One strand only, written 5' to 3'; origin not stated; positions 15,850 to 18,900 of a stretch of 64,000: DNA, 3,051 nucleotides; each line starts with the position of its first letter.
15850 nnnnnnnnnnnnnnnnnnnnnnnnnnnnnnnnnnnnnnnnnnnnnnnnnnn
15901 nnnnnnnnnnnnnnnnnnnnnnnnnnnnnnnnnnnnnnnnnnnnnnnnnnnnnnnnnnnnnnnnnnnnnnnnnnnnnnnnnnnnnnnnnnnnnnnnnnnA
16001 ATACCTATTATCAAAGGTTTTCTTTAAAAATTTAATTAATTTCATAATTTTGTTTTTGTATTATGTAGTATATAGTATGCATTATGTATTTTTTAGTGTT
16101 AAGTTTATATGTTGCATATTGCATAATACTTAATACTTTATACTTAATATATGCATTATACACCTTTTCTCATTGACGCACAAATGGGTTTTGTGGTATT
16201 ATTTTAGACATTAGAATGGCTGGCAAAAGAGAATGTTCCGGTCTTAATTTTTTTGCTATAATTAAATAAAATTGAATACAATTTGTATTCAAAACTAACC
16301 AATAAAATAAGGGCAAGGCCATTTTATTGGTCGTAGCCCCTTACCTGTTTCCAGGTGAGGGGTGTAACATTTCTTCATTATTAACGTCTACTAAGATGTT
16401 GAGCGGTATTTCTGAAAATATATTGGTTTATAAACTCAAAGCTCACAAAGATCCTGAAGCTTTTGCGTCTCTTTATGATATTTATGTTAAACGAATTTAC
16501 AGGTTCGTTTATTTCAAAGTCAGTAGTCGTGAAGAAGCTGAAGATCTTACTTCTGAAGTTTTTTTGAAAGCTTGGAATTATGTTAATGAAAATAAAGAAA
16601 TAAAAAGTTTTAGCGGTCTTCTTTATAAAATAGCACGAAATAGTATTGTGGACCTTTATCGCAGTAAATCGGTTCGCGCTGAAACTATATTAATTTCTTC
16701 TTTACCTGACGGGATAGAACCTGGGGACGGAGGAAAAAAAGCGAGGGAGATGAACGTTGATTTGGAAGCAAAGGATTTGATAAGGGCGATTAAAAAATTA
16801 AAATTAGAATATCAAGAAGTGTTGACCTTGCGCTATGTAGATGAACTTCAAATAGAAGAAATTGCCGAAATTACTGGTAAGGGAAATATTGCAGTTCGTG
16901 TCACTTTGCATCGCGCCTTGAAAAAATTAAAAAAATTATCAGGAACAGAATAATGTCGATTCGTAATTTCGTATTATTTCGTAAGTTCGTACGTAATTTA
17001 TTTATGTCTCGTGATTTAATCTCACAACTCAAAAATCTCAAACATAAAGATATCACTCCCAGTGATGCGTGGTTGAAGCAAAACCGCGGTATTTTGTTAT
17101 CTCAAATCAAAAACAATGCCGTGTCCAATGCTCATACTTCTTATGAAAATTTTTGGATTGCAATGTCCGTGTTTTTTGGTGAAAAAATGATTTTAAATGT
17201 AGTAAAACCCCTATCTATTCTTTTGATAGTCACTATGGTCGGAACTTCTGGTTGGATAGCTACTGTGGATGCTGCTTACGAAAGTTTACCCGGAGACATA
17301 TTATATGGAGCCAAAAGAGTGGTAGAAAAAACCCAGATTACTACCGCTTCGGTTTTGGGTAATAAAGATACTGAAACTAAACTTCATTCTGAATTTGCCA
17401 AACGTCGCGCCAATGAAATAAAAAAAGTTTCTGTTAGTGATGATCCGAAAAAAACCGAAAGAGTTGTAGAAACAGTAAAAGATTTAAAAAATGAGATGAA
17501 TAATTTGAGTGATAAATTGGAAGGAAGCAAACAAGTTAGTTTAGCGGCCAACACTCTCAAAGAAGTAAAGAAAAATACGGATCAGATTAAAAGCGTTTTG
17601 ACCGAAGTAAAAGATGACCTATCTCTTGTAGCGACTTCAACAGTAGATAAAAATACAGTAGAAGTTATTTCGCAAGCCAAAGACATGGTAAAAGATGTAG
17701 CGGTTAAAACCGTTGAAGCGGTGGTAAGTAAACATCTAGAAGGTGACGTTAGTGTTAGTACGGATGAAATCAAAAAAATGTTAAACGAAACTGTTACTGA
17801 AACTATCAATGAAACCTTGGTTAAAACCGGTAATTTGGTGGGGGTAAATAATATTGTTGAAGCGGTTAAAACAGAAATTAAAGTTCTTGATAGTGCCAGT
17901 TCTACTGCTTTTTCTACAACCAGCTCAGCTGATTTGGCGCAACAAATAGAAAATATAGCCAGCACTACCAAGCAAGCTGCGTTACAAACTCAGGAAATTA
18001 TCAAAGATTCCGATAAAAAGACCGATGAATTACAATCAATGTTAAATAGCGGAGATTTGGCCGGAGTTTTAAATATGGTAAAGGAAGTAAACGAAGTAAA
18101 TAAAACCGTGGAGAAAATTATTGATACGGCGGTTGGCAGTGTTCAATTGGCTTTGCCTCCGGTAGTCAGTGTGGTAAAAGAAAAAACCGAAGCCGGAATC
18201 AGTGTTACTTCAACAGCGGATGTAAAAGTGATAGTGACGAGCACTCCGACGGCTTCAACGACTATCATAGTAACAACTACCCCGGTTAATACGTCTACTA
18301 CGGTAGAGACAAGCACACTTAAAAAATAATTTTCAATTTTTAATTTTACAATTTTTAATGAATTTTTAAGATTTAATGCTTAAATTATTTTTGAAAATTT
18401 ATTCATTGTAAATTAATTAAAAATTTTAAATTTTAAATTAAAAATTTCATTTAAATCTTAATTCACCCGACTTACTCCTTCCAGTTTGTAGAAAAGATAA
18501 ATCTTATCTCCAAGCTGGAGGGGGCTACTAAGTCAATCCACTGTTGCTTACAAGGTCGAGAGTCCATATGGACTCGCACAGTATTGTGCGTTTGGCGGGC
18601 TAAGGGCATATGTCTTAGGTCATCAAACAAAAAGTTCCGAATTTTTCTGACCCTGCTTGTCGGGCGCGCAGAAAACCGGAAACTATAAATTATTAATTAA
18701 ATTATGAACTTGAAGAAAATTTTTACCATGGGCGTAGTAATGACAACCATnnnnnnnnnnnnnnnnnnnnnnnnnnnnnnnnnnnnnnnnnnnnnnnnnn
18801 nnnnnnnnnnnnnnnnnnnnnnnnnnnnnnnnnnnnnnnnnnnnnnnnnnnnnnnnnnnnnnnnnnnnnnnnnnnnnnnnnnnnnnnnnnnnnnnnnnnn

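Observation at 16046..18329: ECF sigma / anti-sigma pair with palindromic control region, heading a cluster of giant secreted proteins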

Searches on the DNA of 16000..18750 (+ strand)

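Call 6: search_rna_families(source=window, start=16000, end=18750, threshold=evalue, max_evalue=10, show_alignments=3)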
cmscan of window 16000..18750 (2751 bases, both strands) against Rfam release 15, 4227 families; matches with E-value up to 10: 7.
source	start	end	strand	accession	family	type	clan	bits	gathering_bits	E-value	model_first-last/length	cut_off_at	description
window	16487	16528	+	RF01096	PK-HAV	Cis-reg;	-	24.9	50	4.5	1-56/56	no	HepA virus 3'-terminal pseudoknot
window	17429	17477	+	RF00152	SNORD79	Gene; snRNA; snoRNA; CD-box;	CL00069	22.3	47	2.2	1-83/83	no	Small nucleolar RNA SNORD79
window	17752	17809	-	RF02108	DLEU2_4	Gene; lncRNA;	-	21.8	40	0.22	1-58/58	no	Deleted in lymphocytic leukemia 2 conserved region 4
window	17137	17231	+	RF01159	snoU18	Gene; snRNA; snoRNA; CD-box;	CL00047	20.6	47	4.7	1-71/71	no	Small nucleolar RNA U18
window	17105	17181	+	RF01191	SNORD121A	Gene; snRNA; snoRNA; CD-box;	-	18.5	44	6.7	1-82/82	no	Small nucleolar RNA SNORD121A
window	16267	16297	-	RF03640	mir-3747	Gene; miRNA;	-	17.5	63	5.9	20-50/67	no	mir-3747 microRNA precursor family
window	16547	16644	+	RF02515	AfaR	Gene; sRNA;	-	17.4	100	6.5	1-234/234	no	AfaR small RNA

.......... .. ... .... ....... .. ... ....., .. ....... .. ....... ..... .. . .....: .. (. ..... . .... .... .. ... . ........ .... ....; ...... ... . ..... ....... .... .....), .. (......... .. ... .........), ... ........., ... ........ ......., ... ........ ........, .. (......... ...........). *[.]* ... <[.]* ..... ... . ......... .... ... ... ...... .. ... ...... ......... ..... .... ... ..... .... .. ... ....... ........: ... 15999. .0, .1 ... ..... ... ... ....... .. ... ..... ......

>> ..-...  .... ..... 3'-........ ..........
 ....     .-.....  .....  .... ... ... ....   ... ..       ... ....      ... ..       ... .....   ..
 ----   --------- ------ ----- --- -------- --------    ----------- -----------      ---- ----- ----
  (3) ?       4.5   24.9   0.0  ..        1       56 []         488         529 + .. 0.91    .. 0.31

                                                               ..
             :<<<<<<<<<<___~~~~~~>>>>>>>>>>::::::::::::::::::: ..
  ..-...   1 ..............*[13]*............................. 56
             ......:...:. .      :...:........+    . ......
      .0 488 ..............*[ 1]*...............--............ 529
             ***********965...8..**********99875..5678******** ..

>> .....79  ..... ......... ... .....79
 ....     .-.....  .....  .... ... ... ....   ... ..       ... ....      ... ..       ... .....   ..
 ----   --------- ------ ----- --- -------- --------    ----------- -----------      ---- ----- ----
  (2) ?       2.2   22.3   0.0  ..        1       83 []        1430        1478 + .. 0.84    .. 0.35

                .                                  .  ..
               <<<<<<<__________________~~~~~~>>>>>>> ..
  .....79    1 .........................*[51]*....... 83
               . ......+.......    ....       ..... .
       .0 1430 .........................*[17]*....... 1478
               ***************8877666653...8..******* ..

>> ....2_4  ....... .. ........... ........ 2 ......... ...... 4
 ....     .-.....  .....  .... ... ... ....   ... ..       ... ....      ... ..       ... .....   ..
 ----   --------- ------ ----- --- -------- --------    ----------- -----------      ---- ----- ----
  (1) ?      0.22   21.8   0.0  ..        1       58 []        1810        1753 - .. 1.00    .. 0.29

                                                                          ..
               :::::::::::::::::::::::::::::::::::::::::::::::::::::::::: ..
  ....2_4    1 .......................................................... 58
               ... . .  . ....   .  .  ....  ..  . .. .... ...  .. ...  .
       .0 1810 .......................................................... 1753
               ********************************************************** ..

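Call 77: search_rna_families(source=L016, start=7900, end=8150, threshold=evalue, max_evalue=10)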
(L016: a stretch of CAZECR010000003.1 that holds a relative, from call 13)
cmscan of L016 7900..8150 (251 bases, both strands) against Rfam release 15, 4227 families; matches with E-value up to 10: 1.
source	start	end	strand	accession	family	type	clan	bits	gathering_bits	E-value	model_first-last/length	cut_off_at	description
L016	7922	7973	+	RF03491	mir-3146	Gene; miRNA;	-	18.8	96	0.39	1-79/79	no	mir-3146 microRNA precursor family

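Call 78: search_rna_families(source=window, start=18440, end=18710, threshold=evalue, max_evalue=10)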
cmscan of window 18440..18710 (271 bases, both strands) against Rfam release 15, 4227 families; matches with E-value up to 10: 5.
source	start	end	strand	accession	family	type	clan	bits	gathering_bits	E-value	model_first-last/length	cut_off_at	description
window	18473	18526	+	RF00848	mir-61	Gene; miRNA;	-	15.8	77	2.1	1-85/85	no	mir-61 microRNA precursor family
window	18473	18522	-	RF03454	mir-1267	Gene; miRNA;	-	14.7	70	3.3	1-78/78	no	mir-1267 microRNA precursor family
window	18666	18710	+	RF00112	CyaR_RyeE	Gene; sRNA;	-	14.5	47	5.6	1-44/85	3'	CyaR/Rye RNA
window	18469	18515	-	RF01158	SNORD108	Gene; snRNA; snoRNA; CD-box;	-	13.2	46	9.3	1-71/71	no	Small nucleolar RNA SNORD108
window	18593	18690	+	RF00322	SNORA31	Gene; snRNA; snoRNA; HACA-box;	-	13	40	7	1-130/130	no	Small nucleolar RNA SNORA31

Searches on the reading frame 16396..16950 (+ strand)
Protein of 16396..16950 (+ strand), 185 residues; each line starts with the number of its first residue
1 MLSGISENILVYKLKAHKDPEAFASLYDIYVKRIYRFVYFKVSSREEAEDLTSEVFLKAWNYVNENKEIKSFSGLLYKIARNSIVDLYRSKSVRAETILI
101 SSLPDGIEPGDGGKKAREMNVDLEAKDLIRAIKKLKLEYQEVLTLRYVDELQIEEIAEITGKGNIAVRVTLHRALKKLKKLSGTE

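Call 4: search_protein_families(library=pfam, proteins=[window:16396-16950:+], max_evalue=0.1)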
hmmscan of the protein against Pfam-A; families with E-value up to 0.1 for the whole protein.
window:16396-16950:+ (185 aa): 5 families
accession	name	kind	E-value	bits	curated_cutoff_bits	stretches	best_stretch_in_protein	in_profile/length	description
PF08281.18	Sigma70_r4_2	-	9.7e-14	51.2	25.7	1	127-178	3-54/54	Sigma-70, region 4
PF04542.20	Sigma70_r2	-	7.7e-13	48.5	24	1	26-92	1-69/71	Sigma-70 region 2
PF04545.22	Sigma70_r4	-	1.5e-08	34.5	24.1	1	131-180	1-50/50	Sigma-70, region 4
PF07638.17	Sigma70_ECF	-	0.039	14.3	21.1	1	65-177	68-178/185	ECF sigma factor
PF22381.2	Staph_reg_Sar_Rot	-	0.058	13.9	27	1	132-180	6-54/85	Transcriptional regulator SarA/Rot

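Call 13: find_related_loci(query=window:16396-16950:+, collection=genome_contigs, flank=6000)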
Query window:16396-16950:+ (185 aa) in genome_contigs; peptide patterns used: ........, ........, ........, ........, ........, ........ (x = any residue, [..] = any of these).
381 stretches matched a pattern; 153 encode a relative of the query (tblastn E <= 1e-3); the best 80 are kept; 80 distinct loci.
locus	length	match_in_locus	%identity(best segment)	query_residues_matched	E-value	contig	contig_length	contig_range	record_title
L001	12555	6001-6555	84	1-185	6e-105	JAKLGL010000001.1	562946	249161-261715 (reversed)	MAG: Patescibacteria group bacterium isolate RA.bin39 RA.bin39_1, whole genome shotgun sequence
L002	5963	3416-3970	83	1-185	2e-101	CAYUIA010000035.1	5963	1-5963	MAG TPA_asm: uncultured Gammaproteobacteria bacterium isolate binchicken_co111_88 genome assembly, contig: NODE_29470_le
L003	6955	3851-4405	82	1-185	5e-100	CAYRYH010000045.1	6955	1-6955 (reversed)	MAG TPA_asm: uncultured Gammaproteobacteria bacterium isolate SRP192927_co2_716 genome assembly, contig: NODE_23843_leng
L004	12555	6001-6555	81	1-185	1e-98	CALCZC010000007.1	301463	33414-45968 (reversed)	MAG TPA_asm: uncultured bacterium isolate SRR3330206_bin.71_CONCOCT_v1.1_MAG genome assembly, contig: ERZ724085.27, whol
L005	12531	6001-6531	65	1-181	5e-73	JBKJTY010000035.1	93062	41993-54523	MAG: Candidatus Magasanikiibacteriota bacterium isolate ant_bin.642 S1Ck117_6378416_flag_1_multi_10.0000_len_93062, whol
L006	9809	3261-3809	62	1-183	3e-71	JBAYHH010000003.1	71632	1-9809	MAG: Candidatus Magasanikiibacteriota bacterium isolate SO_2016_GW1_145 scaffold00826_OW334_2016, whole genome shotgun s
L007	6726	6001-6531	61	1-181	9e-71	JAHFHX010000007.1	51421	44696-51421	MAG: Candidatus Magasanikiibacteriota bacterium isolate nzgw349 NODE_729_length_51422_cov_3.603692, whole genome shotgun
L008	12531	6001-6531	61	1-182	2e-70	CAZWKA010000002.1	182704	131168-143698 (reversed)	MAG TPA_asm: uncultured Gammaproteobacteria bacterium isolate SRP286056_co1_500 genome assembly, contig: NODE_42_length_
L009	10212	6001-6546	60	1-181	3e-70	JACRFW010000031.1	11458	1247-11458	MAG: Candidatus Magasanikbacteria bacterium isolate NC_groundwater_1735_Pr3_B-0.1um_49_411 SR-2_scaffold_141_1653605, wh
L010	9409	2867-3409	63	1-183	3e-70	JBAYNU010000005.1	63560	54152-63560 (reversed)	MAG: Candidatus Magasanikiibacteriota bacterium isolate SO_2016_LW1_72 scaffold00274_LW64-88_2016, whole genome shotgun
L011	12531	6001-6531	60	1-181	5e-70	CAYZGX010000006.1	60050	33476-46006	MAG TPA_asm: uncultured Gammaproteobacteria bacterium isolate SRP278252_co1_182 genome assembly, contig: NODE_631_length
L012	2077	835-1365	60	1-181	1e-71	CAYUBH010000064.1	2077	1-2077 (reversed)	MAG TPA_asm: uncultured Gammaproteobacteria bacterium isolate binchicken_co346_22 genome assembly, contig: NODE_27474_le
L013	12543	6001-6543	61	1-185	3e-69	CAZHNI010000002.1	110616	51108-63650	MAG TPA_asm: uncultured Gammaproteobacteria bacterium isolate SRP257259_co1_325 genome assembly, contig: NODE_143_length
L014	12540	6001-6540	59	1-179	8e-69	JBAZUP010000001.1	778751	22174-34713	MAG: Patescibacteria group bacterium isolate SO_2017_GW1_231 NODE_45_length_778751_cov_3.412568_OW334_2017, whole genome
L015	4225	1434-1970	61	1-181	5e-69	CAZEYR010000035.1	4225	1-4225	MAG TPA_asm: uncultured Gammaproteobacteria bacterium isolate SRP263991_co3_384 genome assembly, contig: NODE_35668_leng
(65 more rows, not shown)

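Call 31: search_protein_families(library=ncbifam, proteins=[window:16396-16950:+], max_evalue=0.01)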
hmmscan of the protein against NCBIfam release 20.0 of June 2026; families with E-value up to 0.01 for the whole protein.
window:16396-16950:+ (185 aa): 87 families (the best 25 are shown)
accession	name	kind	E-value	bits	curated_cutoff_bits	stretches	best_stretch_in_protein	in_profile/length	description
TIGR02952.1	Sig70_famx2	equivalog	7.9e-36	123.5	206.45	1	16-181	6-169/170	ECF subfamily RNA polymerase sigma factor, BldN family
NF058625.1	sigma_PG0214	equivalog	3.1e-26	92.1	130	1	23-180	6-159/170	GFO_1088 family ECF-type sigma factor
TIGR02937.1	sigma70-ECF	superfamily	1.5e-25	89.8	42.9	1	21-180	1-163/165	sigma-70 family RNA polymerase sigma factor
TIGR02950.1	SigM_subfam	subfamily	7.5e-25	87.6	147.95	1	25-181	4-157/159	RNA polymerase sigma factor, SigM family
NF009166.1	PRK12513.1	equivalog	1e-24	87.3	206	1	17-180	18-184/193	RNA polymerase sigma factor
TIGR02985.1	Sig70_bacteroi1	subfamily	8.3e-23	81.4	126.4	1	21-180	1-160/162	RNA polymerase sigma-70 factor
NF007220.0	PRK09639.1-5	equivalog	6.9e-21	74.8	260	1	21-180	3-162/181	RNA polymerase sigma factor SigX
NF009171.0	PRK12518.1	equivalog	1.6e-20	73.7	208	1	6-180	13-182/191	RNA polymerase sigma factor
NF006930.0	PRK09415.1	subfamily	3.4e-20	72.6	198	1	21-180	16-173/179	RNA polymerase factor sigma C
NF007223.0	PRK09641.1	equivalog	9.1e-20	71.3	209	1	17-180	14-182/187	RNA polymerase sigma factor SigW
TIGR02948.1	SigW_bacill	equivalog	1.6e-19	70.7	243.1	1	17-180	14-182/187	RNA polymerase sigma factor SigW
NF009195.0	PRK12543.1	subfamily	5.2e-19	68.5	197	1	10-181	10-177/192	RNA polymerase sigma factor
NF007226.0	PRK09644.1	equivalog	1.9e-18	67.1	199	1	25-182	5-157/166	RNA polymerase sigma factor SigM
TIGR02989.1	Sig-70_gvs1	subfamily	1.2e-17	64.3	124.55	1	21-179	1-155/158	RNA polymerase sigma-70 factor, Rhodopirellula/Verrucomicrobium family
NF008888.0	PRK11922.1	equivalog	2.5e-17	63.3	204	1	12-180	21-194/231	RNA polymerase sigma factor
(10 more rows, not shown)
